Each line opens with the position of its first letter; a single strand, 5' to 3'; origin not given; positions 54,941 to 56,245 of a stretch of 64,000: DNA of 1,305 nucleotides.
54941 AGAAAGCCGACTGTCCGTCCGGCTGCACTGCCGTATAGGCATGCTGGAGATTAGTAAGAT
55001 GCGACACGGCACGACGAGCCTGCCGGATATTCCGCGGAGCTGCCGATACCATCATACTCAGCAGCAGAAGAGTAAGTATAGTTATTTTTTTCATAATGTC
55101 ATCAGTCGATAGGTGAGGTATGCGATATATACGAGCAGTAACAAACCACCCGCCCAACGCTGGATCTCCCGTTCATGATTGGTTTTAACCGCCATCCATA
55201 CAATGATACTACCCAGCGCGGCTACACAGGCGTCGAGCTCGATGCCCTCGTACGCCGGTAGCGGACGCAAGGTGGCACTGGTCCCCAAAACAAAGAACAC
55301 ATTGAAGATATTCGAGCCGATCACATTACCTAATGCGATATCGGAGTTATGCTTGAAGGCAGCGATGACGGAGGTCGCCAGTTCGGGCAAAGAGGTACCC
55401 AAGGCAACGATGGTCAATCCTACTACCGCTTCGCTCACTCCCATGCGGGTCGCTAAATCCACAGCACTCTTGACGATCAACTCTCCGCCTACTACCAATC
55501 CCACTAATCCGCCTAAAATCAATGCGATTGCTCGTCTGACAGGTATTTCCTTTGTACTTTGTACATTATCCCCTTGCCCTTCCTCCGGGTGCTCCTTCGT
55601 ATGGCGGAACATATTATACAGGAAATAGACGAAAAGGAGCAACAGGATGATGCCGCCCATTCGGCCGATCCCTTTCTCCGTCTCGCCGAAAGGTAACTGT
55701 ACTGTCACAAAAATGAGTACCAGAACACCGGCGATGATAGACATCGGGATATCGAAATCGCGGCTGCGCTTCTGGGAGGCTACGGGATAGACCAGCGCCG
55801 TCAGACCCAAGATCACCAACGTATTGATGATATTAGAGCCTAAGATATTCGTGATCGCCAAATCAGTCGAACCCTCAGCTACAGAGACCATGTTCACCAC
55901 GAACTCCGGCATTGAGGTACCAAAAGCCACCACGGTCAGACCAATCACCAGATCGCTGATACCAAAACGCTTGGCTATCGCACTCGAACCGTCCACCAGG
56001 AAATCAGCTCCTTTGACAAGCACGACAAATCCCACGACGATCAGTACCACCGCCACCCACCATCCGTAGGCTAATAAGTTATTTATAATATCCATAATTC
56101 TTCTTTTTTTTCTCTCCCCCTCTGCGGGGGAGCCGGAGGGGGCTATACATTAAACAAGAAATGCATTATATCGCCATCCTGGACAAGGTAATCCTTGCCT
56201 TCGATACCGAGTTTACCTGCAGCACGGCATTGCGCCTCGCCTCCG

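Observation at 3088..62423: Pervasive period-7 microsatellite-like arrays from a few recurring families, found both intergenic and in frame inside conserved genes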

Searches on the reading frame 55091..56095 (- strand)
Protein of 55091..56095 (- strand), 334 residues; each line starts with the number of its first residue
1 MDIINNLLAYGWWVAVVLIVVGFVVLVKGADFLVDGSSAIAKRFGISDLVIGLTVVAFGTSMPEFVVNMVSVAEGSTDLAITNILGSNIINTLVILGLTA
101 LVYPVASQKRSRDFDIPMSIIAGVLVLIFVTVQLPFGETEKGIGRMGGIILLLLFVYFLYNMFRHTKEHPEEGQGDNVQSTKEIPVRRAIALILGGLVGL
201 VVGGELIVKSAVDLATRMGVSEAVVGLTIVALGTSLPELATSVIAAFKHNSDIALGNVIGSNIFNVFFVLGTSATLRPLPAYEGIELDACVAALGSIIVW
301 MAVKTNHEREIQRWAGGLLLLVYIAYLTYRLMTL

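Call 15: search_protein_families(library=pfam, proteins=[window:55091-56095:-])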
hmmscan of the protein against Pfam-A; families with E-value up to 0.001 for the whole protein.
window:55091-56095:- (334 aa): 2 families
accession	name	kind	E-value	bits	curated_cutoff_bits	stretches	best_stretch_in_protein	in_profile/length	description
PF01699.29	Na_Ca_ex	-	1.1e-69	233.7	24.9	2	15-162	2-149/151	Sodium/calcium exchanger protein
PF12794.12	MscS_TM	-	9.7e-06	25.1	28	1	114-230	126-241/339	Mechanosensitive ion channel inner membrane domain 1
